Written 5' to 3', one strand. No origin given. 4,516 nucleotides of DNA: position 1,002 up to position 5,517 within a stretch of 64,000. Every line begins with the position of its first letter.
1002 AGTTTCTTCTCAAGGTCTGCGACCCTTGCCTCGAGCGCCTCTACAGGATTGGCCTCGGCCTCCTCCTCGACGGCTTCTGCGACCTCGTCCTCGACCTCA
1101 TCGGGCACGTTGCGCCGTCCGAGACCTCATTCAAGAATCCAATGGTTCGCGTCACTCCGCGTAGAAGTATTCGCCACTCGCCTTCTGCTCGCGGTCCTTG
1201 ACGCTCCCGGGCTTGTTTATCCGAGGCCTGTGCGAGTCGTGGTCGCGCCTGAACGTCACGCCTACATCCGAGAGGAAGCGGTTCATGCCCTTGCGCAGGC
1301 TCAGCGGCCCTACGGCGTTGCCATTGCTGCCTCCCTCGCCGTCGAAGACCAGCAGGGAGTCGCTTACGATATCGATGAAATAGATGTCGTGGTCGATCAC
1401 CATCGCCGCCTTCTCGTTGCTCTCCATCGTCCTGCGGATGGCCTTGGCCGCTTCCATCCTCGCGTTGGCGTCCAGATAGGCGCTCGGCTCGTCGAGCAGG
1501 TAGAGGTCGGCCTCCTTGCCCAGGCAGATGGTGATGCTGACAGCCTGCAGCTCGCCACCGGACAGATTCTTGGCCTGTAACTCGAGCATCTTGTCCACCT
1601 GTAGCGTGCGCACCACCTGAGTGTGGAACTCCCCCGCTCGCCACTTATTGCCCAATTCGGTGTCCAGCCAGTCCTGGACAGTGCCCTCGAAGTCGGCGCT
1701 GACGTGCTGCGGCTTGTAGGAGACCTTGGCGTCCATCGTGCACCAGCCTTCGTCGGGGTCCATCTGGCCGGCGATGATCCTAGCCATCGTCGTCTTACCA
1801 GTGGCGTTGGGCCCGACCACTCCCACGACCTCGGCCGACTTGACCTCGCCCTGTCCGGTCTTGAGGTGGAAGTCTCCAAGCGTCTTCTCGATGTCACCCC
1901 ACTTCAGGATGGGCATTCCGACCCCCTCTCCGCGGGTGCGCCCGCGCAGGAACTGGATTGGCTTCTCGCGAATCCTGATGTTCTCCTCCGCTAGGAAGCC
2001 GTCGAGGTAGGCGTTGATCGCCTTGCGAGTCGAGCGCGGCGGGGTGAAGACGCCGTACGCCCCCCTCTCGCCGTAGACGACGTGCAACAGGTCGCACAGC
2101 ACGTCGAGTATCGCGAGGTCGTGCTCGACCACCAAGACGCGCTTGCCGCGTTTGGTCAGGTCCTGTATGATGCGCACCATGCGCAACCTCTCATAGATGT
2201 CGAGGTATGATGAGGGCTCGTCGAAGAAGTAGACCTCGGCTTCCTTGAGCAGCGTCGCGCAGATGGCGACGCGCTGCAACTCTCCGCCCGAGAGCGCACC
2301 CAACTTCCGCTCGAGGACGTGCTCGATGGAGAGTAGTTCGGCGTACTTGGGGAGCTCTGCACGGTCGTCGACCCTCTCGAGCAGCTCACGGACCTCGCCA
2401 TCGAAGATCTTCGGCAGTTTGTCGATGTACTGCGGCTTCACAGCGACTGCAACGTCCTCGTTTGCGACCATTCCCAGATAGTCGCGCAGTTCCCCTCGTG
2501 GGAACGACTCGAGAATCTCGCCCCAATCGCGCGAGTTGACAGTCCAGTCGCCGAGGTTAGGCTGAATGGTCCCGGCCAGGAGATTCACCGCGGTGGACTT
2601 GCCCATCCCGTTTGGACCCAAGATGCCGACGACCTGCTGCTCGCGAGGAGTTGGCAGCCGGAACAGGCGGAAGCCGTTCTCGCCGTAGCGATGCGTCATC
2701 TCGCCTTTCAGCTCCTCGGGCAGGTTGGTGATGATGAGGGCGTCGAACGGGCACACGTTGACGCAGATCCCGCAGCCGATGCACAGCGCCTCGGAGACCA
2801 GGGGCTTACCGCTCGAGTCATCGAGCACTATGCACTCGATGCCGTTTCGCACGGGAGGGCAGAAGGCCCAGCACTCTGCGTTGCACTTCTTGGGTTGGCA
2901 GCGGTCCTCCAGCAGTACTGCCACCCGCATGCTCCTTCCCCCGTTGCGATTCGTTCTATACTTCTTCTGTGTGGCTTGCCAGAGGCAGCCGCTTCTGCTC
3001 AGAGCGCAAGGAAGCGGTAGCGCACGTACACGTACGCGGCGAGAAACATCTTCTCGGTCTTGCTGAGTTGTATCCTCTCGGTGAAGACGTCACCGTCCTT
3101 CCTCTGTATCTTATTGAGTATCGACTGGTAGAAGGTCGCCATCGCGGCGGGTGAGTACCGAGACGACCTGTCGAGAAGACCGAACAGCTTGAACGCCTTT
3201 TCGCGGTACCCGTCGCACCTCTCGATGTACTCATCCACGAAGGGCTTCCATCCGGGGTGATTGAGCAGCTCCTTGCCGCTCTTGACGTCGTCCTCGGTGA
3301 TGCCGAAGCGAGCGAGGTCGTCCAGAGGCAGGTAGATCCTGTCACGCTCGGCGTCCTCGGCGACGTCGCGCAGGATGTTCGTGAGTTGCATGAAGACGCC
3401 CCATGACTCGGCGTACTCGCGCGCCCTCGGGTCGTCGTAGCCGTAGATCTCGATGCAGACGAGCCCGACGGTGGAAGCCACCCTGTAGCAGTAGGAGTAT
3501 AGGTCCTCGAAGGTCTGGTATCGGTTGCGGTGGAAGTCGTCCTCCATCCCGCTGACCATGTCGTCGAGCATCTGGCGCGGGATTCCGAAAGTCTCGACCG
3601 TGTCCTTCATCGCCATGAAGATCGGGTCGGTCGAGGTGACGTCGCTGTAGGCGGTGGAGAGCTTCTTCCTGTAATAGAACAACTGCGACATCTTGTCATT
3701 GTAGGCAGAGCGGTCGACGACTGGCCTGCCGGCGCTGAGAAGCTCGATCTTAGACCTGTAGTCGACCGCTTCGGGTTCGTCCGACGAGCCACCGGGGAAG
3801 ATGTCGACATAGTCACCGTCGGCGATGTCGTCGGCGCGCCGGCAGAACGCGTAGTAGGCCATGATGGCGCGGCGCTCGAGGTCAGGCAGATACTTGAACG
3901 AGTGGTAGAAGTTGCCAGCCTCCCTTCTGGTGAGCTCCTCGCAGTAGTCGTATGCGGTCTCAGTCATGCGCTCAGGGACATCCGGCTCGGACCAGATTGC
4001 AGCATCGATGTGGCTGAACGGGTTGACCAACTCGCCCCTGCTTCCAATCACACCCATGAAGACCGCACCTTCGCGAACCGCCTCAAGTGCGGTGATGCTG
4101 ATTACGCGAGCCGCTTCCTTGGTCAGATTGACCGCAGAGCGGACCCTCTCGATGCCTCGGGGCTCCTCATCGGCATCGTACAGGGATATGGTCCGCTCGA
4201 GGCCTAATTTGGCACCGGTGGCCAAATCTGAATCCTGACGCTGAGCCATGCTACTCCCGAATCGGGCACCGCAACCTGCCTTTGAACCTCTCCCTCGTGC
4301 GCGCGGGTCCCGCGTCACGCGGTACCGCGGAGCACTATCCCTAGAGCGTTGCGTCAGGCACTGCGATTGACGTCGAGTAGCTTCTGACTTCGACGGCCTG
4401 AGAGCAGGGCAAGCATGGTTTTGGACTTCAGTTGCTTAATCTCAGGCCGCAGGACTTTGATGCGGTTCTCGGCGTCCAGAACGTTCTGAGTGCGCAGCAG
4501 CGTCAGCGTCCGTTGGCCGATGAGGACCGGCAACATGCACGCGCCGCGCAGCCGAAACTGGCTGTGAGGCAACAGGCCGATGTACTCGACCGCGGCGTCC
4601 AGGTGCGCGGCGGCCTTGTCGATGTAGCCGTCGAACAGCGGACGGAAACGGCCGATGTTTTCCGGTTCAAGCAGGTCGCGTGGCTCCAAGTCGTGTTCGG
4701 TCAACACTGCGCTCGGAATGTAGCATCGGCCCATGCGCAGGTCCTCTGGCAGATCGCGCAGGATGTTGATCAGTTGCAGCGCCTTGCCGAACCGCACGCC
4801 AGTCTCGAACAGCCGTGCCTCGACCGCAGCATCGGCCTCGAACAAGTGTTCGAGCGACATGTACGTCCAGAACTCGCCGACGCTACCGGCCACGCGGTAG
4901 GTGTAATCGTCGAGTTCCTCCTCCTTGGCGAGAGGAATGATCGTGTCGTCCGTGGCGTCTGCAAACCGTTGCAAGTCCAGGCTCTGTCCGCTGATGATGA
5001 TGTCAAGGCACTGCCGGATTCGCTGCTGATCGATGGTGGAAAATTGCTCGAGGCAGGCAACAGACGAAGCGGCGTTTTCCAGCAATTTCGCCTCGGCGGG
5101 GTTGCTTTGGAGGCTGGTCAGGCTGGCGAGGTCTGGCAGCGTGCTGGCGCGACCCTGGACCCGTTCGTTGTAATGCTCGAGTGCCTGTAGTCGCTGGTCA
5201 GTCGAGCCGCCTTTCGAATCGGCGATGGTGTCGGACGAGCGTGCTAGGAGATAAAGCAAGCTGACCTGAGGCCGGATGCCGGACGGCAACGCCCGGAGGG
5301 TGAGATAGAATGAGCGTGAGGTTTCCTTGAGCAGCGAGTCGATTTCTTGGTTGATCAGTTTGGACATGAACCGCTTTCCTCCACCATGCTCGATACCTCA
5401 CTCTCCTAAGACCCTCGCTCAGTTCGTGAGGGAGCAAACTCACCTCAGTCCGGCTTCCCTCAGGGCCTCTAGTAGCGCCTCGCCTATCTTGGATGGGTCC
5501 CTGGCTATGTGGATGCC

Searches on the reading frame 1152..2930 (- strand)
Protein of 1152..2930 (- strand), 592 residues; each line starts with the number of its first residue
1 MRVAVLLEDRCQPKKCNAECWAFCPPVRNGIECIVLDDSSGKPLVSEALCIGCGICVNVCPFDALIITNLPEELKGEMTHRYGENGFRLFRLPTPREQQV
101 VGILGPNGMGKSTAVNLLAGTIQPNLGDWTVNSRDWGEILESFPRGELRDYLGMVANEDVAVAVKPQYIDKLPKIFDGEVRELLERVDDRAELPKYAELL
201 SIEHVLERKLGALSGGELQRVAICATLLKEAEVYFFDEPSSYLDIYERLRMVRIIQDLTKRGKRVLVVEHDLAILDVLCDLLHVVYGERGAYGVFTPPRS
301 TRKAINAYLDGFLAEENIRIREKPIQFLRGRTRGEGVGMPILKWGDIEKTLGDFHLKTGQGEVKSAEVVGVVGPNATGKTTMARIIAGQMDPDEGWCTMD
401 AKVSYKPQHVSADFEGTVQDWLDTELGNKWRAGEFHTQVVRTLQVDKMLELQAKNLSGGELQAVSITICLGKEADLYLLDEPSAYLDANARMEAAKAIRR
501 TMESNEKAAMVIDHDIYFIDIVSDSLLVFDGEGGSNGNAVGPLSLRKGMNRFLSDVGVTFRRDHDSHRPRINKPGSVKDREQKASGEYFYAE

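Call 6: search_protein_families(library=pfam, proteins=[window:1152-2930:-], max_evalue=0.00001)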
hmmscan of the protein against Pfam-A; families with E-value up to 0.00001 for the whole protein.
window:1152-2930:- (592 aa): 7 families
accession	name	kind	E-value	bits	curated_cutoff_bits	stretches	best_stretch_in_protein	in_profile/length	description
PF00005.33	ABC_tran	-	4.3e-39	134.7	25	2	97-240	10-136/137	ABC transporter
PF02463.25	SMC_N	-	3.8e-11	43.3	40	0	447-504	128-189/220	RecF/RecN/SMC N terminal domain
PF04068.21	Fer4_RLI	-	8.5e-11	41.8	23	1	1-30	1-33/35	Possible Fer4-like domain in RNase L inhibitor, RLI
PF13304.12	AAA_21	-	7e-08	33.3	27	0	196-276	221-304/304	AAA domain, putative AbiEii toxin, Type IV TA system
PF00037.32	Fer4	-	9.4e-08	32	21.1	1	45-65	3-23/24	4Fe-4S binding domain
PF12837.12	Fer4_6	-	1.4e-06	28.4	25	1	43-65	2-24/24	4Fe-4S binding domain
PF13191.12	AAA_16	-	1.6e-06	29.2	32.6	0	95-158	22-87/167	AAA ATPase domain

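Call 65: find_encoding_contigs(protein=window:1152-2927:-, flank=10000, max_places=1)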
Protein window:1152-2927:- (591 aa): no gene with exactly this product is on record in the collection.

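Call 67: find_encoding_contigs(protein=window:1155-2930:-, flank=10000, max_places=1)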
Protein window:1155-2930:- (592 aa): 10 contigs read that carry it; 1 place shown.
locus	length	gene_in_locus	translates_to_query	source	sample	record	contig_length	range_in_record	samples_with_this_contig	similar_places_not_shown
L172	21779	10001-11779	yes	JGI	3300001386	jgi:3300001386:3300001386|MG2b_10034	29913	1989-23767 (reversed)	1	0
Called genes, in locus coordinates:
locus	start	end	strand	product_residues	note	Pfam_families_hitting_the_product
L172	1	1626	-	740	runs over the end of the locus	PF00496:SBP_bac_5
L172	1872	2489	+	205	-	-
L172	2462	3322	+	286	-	-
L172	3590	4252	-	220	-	PF00121:TIM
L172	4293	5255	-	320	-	PF00483:NTP_transferase, PF12804:NTP_transf_3, PF24894:Hexapep_GlmU (weak), PF25084:LbH_EIF2B, PF25087:GMPPB_C (weak)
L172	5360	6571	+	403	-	PF08442:ATP-grasp_2, PF24948:Citrate_synth_N, PF00549:Ligase_CoA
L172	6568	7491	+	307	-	-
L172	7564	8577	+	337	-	PF00494:SQS_PSY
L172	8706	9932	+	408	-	PF00494:SQS_PSY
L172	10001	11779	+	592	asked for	PF04068:Fer4_RLI, PF14697:Fer4_21 (faint), PF00037:Fer4, PF12797:Fer4_2 (faint), PF12837:Fer4_6 (weak), PF02463:SMC_N (faint), PF00005:ABC_tran, PF00005:ABC_tran, +3 more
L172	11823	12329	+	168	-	PF01025:GrpE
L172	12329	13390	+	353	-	PF00355:Rieske, PF00848:Ring_hydroxyl_A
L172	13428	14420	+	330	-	-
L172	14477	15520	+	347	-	-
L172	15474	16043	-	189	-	-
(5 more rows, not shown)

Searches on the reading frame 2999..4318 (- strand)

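Call 6: search_protein_families(library=pfam, proteins=[window:2999-4318:-], max_evalue=0.00001)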
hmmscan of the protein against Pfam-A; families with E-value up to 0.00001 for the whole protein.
window:2999-4318:- (439 aa): 1 family
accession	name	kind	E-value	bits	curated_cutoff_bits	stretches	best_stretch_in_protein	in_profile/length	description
PF00494.24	SQS_PSY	-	5.7e-68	229.9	26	1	131-421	2-262/263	Squalene/phytoene synthase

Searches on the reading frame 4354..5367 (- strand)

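Call 6: search_protein_families(library=pfam, proteins=[window:4354-5367:-], max_evalue=0.00001)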
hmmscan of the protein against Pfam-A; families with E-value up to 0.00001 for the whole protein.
window:4354-5367:- (337 aa): 1 family
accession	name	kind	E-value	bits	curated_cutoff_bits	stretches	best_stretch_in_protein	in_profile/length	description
PF00494.24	SQS_PSY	-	2.9e-49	168.6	26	1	13-296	1-250/263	Squalene/phytoene synthase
